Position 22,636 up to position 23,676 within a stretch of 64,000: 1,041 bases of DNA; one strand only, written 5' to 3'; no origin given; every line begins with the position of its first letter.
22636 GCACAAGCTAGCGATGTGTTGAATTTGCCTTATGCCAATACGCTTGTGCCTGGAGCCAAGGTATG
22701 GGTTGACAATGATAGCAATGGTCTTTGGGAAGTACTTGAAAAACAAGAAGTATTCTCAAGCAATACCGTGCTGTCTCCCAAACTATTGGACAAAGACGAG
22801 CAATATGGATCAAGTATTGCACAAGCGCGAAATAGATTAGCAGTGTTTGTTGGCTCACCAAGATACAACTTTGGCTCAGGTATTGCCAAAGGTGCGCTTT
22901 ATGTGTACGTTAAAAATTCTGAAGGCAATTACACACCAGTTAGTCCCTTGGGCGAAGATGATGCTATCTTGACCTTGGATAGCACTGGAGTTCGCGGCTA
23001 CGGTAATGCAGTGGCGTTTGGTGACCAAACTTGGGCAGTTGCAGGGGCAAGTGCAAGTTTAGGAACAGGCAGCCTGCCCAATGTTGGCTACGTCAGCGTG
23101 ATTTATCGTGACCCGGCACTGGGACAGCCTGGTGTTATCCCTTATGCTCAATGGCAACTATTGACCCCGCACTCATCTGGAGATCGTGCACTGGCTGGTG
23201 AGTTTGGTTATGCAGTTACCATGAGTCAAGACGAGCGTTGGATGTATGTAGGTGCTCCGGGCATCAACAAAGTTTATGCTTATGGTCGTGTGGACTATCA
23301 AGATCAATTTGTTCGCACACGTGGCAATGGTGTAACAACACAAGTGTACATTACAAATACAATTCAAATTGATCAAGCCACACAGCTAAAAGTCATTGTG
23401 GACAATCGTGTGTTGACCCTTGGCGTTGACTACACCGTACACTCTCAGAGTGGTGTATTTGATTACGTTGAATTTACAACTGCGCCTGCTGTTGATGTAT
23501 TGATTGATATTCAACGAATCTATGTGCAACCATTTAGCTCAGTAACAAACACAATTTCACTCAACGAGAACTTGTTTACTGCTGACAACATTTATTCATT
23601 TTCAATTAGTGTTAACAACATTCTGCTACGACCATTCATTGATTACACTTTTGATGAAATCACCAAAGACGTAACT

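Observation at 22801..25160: Integrin-alpha-like seven-blade FG-GAP beta-propeller embedded in the giant fibre protein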

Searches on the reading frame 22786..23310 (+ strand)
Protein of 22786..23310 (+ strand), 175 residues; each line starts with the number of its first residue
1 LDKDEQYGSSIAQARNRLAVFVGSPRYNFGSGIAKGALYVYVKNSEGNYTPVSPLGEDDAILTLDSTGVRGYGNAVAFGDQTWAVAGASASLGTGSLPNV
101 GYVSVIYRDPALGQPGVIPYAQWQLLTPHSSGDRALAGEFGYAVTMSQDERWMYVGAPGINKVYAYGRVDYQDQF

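Call 70: search_protein_representatives(protein=window:22786-23310:+)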
Query: 175 residues. Proteins with E-value up to 0.001 (for the whole library): 177; up to 1e-10: 41; up to 1e-30: 3. The best 150 are listed.
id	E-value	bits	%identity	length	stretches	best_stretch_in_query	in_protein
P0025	3.8e-61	222.2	46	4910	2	4-175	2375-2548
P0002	4.5e-47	176.4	46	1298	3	2-174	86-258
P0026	2.3e-40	154.5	67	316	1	64-174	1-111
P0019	3.8e-30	121.3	54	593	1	5-174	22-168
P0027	3.9e-30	121.2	50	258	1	5-174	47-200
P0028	1.2e-29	119.7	53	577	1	5-174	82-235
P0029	3.4e-29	118.2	53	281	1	6-174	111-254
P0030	4.9e-26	107.9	29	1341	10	6-157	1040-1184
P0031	9.5e-26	106.9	39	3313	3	2-173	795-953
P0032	5.9e-25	104.4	49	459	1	5-174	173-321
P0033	7.4e-25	104.0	30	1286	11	4-163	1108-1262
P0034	4.7e-24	101.4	52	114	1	6-114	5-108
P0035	3.5e-22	95.3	47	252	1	4-175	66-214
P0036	2.6e-21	92.5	41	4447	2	7-172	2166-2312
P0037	4.0e-21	91.9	39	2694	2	4-174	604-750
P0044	1.2e-18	83.8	29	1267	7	3-99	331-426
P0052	3.4e-14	69.3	34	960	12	4-79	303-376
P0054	1.1e-13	67.7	29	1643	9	5-91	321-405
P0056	2.1e-12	63.5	28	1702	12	3-78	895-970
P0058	7.2e-12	61.7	32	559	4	8-158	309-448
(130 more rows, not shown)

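Call 71: list_cluster_members(proteins=[P0030, P0033, P0044, P0052, P0054, P0056, P0031, P0025, P0036, P0058])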
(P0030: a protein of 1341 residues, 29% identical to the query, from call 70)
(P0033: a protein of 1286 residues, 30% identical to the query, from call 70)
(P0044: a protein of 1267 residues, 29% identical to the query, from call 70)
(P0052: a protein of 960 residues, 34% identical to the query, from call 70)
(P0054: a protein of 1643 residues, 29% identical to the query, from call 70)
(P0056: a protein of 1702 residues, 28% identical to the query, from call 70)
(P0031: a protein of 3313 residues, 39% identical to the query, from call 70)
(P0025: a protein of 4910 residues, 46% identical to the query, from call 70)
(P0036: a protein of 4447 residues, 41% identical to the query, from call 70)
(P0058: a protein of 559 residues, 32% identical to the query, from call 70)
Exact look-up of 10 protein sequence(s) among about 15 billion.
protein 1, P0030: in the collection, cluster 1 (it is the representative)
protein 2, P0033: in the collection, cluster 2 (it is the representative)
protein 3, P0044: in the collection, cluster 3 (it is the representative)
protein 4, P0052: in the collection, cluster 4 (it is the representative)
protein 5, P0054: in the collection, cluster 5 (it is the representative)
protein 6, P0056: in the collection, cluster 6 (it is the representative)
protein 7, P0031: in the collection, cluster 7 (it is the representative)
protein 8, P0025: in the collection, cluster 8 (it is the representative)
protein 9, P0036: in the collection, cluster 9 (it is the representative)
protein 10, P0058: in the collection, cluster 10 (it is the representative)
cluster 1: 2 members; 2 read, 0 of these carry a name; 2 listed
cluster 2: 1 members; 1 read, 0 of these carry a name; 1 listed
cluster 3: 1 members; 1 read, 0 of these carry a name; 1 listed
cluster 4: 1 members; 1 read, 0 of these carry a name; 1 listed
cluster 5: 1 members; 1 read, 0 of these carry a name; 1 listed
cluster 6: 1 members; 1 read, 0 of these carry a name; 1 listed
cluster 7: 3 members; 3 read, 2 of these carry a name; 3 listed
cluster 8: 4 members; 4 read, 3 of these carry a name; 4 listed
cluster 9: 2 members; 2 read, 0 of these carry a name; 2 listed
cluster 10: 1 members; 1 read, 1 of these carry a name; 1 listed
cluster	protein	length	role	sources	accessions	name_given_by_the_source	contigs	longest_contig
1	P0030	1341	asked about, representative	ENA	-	-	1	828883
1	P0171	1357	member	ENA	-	-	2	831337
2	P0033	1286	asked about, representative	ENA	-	-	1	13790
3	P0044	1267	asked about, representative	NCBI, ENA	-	-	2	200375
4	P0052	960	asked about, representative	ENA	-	-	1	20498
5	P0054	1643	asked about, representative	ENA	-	-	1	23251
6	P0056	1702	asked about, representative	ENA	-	-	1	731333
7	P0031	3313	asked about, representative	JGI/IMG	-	-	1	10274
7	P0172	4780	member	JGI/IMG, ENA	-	hypothetical protein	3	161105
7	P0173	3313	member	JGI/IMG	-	hypothetical protein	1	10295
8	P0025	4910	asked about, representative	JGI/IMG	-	hypothetical protein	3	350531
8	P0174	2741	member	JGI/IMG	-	hypothetical protein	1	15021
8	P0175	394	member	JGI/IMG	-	hypothetical protein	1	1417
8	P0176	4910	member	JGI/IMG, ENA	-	-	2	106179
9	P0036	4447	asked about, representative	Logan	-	-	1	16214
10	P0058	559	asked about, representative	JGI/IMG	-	hypothetical protein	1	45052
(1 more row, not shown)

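Call 72: search_protein_families(library=pfam, proteins=[P0030, P0033, P0044, P0052, P0054, P0056], max_evalue=0.001)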
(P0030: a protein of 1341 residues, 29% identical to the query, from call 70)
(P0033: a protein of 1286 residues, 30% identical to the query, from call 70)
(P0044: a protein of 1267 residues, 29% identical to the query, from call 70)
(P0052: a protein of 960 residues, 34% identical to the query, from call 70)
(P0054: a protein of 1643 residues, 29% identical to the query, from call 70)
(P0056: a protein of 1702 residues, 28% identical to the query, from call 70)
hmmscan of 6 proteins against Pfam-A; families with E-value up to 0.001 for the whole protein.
P0030 (1341 aa): 7 families
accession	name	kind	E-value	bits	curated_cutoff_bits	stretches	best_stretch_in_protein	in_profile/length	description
PF14312.12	FG-GAP_2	-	4.4e-77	254.5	23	6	1103-1140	14-49/49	FG-GAP repeat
PF00041.27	fn3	-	1.9e-11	44.4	25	2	28-104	3-72/84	Fibronectin type III domain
PF09582.15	AnfO_nitrog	-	4e-09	36.5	30.3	0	356-389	5-38/190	Iron only nitrogenase protein AnfO (AnfO_nitrog)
PF25059.1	FN3_DSCAM-DSCAML_C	-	1.3e-07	32.3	39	0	145-192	27-74/89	DSCAM/DSCAML C-terminal Fn3-like domain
PF01394.26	Clathrin_propel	-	1.4e-05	25.5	21.3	0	859-884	14-35/37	Clathrin propeller repeat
PF20456.3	DUF6709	-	3.1e-05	23.5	27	0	690-722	257-289/339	Family of unknown function (DUF6709)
PF16656.11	Pur_ac_phosph_N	-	0.00017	22.5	30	1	39-103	11-83/93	Purple acid Phosphatase, N-terminal domain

P0033 (1286 aa): 4 families
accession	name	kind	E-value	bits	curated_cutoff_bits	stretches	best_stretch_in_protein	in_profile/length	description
PF14312.12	FG-GAP_2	-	3.2e-71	235.8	23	9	213-250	14-49/49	FG-GAP repeat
PF23414.1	Beta-prop_EML_2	-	6.5e-09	36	90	0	289-320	43-74/266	Echinoderm microtubule-associated protein second beta-propeller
PF09582.15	AnfO_nitrog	-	1.5e-05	24.9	30.3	0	752-777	14-38/190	Iron only nitrogenase protein AnfO (AnfO_nitrog)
PF00041.27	fn3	-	0.00035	21.2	25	1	55-134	5-82/84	Fibronectin type III domain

P0044 (1267 aa): 6 families
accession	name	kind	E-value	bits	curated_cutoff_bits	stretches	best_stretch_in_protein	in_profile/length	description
PF14312.12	FG-GAP_2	-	1.5e-89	294.4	23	12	714-751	14-49/49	FG-GAP repeat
PF09582.15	AnfO_nitrog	-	1.5e-09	38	30.3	0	921-952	6-37/190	Iron only nitrogenase protein AnfO (AnfO_nitrog)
PF07676.18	PD40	-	7.5e-06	26.2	20.9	0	900-919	4-23/38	WD40-like Beta Propeller Repeat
PF00400.38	WD40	-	2e-05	25.4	27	0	901-928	6-33/39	WD domain, G-beta repeat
PF00041.27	fn3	-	7.1e-05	23.4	25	1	51-113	13-69/84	Fibronectin type III domain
PF24022.1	DUF7334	-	0.00017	21.7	27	0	1054-1072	36-54/58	Family of unknown function (DUF7334)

P0052 (960 aa): 10 families
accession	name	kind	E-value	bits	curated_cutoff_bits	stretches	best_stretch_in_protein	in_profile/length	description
PF14312.12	FG-GAP_2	-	1.5e-286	925.2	23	14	614-662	1-49/49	FG-GAP repeat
PF22352.2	K319L-like_PKD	-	5.8e-16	58.7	27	1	459-544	1-84/84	K319L-like, PKD domain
PF10983.13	DUF2793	-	5.2e-12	45.9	27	0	761-790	23-52/87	Protein of unknown function (DUF2793)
PF12186.13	AcylCoA_dehyd_C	-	3.3e-10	40.5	27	0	295-317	70-92/111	Acyl-CoA dehydrogenase C terminal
PF07020.16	Orthopox_C10L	-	1.2e-08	35.9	25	0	805-868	9-73/83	Orthopoxvirus C10L protein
PF19023.6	DUF5749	-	4.8e-08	33.4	28.2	0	303-319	9-25/78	Family of unknown function (DUF5749)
PF17339.8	PH_15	-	1e-07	32.3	22.8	0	218-245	12-39/107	PH domain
PF20293.4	MC6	-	5.1e-07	30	27.2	0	691-747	10-56/76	ABC-three component (ABC-3C) system Middle Component 6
PF18911.6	PKD_4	-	2.1e-06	28.2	27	1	453-499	2-48/85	PKD domain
PF20141.4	Island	-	9.7e-05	22.2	23.6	0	215-232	5-22/65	Brassinosteroid receptor island domain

P0054 (1643 aa): 4 families
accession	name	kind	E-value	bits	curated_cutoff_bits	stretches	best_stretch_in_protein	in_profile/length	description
PF14312.12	FG-GAP_2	-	1.4e-65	217.8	23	7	318-356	13-49/49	FG-GAP repeat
PF00041.27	fn3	-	3.1e-17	63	25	1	729-797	3-72/84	Fibronectin type III domain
PF25059.1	FN3_DSCAM-DSCAML_C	-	4.3e-07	30.6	39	0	759-796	30-66/89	DSCAM/DSCAML C-terminal Fn3-like domain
PF16656.11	Pur_ac_phosph_N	-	7.5e-05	23.7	30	0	737-797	28-83/93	Purple acid Phosphatase, N-terminal domain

P0056 (1702 aa): 13 families
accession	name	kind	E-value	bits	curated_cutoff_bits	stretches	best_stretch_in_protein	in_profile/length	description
PF14312.12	FG-GAP_2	-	6.7e-77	254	23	7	815-870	1-49/49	FG-GAP repeat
PF00041.27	fn3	-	6.4e-43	145.3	25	6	1122-1205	5-83/84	Fibronectin type III domain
PF25059.1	FN3_DSCAM-DSCAML_C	-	1.9e-19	70.2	39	0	702-744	29-70/89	DSCAM/DSCAML C-terminal Fn3-like domain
PF23414.1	Beta-prop_EML_2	-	1.9e-14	54.1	90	0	1431-1521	43-113/266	Echinoderm microtubule-associated protein second beta-propeller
PF22433.2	MtxA_IG-like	-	1.8e-07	31.3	26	0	699-750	25-76/83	Magnetotaxis protein MtxA, Immunoglobulin-like domain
PF16893.11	fn3_2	-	4.5e-06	27.2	27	0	1133-1196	17-79/89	Fibronectin type III domain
PF25814.1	fn3_SORL1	-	1.1e-05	25.8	27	0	1128-1206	12-86/90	SORL1-like, fn3 domain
PF16656.11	Pur_ac_phosph_N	-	1.3e-05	26.1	30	0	1122-1192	3-82/93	Purple acid Phosphatase, N-terminal domain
PF02012.26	BNR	-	3.5e-05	23.6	27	0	76-85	2-11/12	BNR/Asp-box repeat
PF21471.3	Reelin_subrepeat-B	-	9.3e-05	22.6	27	0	70-101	58-90/127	Reelin subrepeat B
PF00400.38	WD40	-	0.00054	20.9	27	0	1370-1389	16-35/39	WD domain, G-beta repeat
PF07676.18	PD40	-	0.00076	19.8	20.9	0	1494-1507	13-26/38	WD40-like Beta Propeller Repeat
PF21605.3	CRLF2-like_D2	-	0.00079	19.9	27.3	0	1119-1193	1-72/94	Cytokine receptor-like factor 2-like, D2 domain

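Call 80: search_dna_similar(query=P0052, collection=phages, mode=protein, max_evalue=0.001, max_rows=30)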
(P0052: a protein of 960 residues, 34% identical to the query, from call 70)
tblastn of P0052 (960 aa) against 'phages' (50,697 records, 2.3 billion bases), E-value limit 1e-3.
Records with a match: 19; places in all: 57; records where one place covers at least 80% of the query: 1.
Best place of each record, by identity: <60% 19.
By first word of the organism name: Synechococcus 8; Cyanophage 4; Vibrio 2; Alteromonas 2; Sinorhizobium 1; uncultured 1; Bacteriophage 1.
By host as written in the record: - 8; Synechococcus sp. CC9605 2; Parasynechococcus marenigrum WH 8102 2; Vibrio natriegens HER1138 2; Synechococcus sp. WH7803 2; Alteromonas sp. 2; Sinohrizobium meliloti NRRL L-50 1.
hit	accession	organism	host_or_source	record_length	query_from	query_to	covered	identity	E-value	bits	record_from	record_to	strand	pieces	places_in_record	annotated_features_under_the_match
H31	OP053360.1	Cyanophage S-TIM66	Synechococcus sp. CC9605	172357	178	952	66%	38.1%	5e-25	284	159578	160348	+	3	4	virion structural protein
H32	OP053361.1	Cyanophage S-TIM61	Synechococcus sp. CC9605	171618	178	952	66%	38.1%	6e-25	283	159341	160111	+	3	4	virion structural protein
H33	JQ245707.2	Cyanophage S-TIM5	Parasynechococcus marenigrum WH 8102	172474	178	952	66%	38.1%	6e-25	283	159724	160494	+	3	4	virion structural protein and packaging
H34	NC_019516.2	Cyanophage S-TIM5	Parasynechococcus marenigrum WH 8102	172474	178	952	66%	38.1%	6e-25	283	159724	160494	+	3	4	virion structural protein and packaging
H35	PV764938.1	Sinorhizobium phage Phosso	Sinohrizobium meliloti NRRL L-50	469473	70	939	91%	27.2%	4e-24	195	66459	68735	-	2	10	hypothetical protein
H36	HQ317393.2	Vibrio phage nt-1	Vibrio natriegens HER1138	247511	65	800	56%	35.4%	8e-25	224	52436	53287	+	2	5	FG-GAP repeat protein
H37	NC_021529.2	Vibrio phage nt-1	Vibrio natriegens HER1138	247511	65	800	56%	35.4%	8e-25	224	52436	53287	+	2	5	FG-GAP repeat protein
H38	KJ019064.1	Synechococcus phage S-MbCM6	-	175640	275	944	49%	34.7%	2e-9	246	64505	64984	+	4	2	structural protein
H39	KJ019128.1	Synechococcus phage S-MbCM6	-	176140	275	944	49%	34.7%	2e-9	246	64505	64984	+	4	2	structural protein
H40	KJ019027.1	Synechococcus phage S-MbCM6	-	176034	275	944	49%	34.7%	2e-9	246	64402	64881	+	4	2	structural protein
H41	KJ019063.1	Synechococcus phage S-MbCM6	-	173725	275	944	49%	34.7%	2e-9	246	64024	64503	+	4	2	structural protein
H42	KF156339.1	Synechococcus phage S-MbCM25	Synechococcus sp. WH7803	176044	275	944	49%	34.7%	2e-9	246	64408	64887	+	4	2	virion structural protein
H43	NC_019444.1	Synechococcus phage S-MbCM6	-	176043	275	944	49%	34.7%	2e-9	246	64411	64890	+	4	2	virion structural protein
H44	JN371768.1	Synechococcus phage S-MbCM6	-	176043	275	944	49%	34.7%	2e-9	246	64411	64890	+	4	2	gp8 baseplate wedge protein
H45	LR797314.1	uncultured Caudovirales phage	freshwater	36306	250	861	50%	30.6%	3e-9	118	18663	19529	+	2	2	FG-GAP repeat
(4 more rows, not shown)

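Call 81: get_annotated_region(hit=H44, flank=7000)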
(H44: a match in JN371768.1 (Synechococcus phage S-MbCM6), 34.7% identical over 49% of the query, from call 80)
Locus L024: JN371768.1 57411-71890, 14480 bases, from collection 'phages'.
description: Synechococcus phage S-MbCM6, complete genome.
organism: Synechococcus phage S-MbCM6 (NCBI taxid 3126011)
taxonomy: Viruses; Duplodnaviria; Heunggongvirae; Uroviricota; Caudoviricetes; Kyanoviridae; Namakavirus; Namakavirus smbcm6
host: -; source: -; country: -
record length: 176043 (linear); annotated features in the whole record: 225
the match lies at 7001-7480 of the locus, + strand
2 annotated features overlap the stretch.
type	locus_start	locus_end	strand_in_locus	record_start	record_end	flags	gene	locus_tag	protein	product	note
CDS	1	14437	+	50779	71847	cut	-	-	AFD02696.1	gp8 baseplate wedge protein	equivalent to T4-GC_108; S-MbCM6_080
CDS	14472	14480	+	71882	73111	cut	-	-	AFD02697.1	gp10 baseplate wedge subunit protein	equivalent to T4-GC_1596; S-MbCM6_081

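Call 82: get_annotated_region(hit=H37, flank=6000)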
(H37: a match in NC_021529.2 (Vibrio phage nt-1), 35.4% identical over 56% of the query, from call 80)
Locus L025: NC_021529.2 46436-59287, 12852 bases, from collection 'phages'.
description: Vibrio phage nt-1, complete genome.
organism: Vibrio phage nt-1 (NCBI taxid 115992)
taxonomy: Viruses; Duplodnaviria; Heunggongvirae; Uroviricota; Caudoviricetes; Straboviridae; Mylasvirus; Mylasvirus persius
host: Vibrio natriegens HER1138; source: Atlantic:Sarah's Creek; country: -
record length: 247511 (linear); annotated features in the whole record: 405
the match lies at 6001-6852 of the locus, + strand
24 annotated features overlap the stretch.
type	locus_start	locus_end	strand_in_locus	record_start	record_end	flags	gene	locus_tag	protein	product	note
CDS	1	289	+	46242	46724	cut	-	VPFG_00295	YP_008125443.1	hypothetical protein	ORF113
CDS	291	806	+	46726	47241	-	-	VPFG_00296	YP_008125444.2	hypothetical protein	ORF114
CDS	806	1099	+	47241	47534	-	-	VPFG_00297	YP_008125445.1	hypothetical protein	ORF115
CDS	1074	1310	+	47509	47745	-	-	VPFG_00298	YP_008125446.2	hypothetical protein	ORF116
CDS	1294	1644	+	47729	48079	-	-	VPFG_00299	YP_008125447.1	hypothetical protein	ORF117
CDS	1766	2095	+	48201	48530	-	-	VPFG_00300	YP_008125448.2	hypothetical protein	ORF118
CDS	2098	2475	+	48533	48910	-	-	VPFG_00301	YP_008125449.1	hypothetical protein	ORF119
CDS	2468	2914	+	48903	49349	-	-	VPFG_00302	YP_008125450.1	hypothetical protein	ORF120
CDS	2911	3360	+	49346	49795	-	-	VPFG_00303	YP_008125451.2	hypothetical protein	ORF121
CDS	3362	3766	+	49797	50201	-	-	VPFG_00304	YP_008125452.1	hypothetical protein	ORF122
CDS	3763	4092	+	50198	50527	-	-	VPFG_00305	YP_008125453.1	membrane protein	ORF123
CDS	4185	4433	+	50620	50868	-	-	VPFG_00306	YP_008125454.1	hypothetical protein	ORF124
CDS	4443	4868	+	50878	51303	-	-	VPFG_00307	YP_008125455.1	hypothetical protein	ORF125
CDS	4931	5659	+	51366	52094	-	-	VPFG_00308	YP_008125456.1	hypothetical protein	ORF126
CDS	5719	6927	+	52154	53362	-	-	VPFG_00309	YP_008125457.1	FG-GAP repeat protein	ORF127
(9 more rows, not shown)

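Call 83: search_protein_families(library=pfam, proteins=[L024:2-14434:+], max_evalue=0.001)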
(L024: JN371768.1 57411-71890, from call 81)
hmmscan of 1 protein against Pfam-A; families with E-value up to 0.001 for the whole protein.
L024:2-14434:+ (4811 aa): 4 families
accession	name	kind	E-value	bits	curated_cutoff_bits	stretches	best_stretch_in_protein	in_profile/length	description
PF14312.12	FG-GAP_2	-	1.4e-39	134.5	23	4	2397-2441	5-49/49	FG-GAP repeat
PF13385.13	Laminin_G_3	-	1.1e-22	81.3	27.6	2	1979-2120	4-145/151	Concanavalin A-like lectin/glucanases superfamily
PF21471.3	Reelin_subrepeat-B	-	7.3e-08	32.7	27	1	3548-3672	11-122/127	Reelin subrepeat B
PF02210.31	Laminin_G_2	-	0.00017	22.5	22.9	0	109-210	7-116/126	Laminin G domain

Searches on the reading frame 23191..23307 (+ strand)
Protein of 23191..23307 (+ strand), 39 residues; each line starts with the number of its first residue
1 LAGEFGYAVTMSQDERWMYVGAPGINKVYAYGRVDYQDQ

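Call 16: search_protein_families(library=pfam, proteins=[window:23191-23307:+], max_evalue=10)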
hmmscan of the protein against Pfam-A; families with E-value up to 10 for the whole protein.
seq(39 aa): 1 family
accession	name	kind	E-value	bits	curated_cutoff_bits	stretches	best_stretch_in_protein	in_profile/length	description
PF14312.12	FG-GAP_2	-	0.054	14.1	23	1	4-27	17-38/49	FG-GAP repeat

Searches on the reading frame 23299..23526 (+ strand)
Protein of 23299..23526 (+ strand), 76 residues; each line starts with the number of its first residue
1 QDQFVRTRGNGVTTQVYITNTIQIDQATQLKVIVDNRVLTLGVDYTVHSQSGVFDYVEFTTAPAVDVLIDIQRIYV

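Call 48: search_protein_families(library=pfam, proteins=[window:23299-23526:+], max_evalue=10)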
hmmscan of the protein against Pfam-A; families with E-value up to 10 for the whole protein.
window:23299-23526:+ (76 aa): 0 families
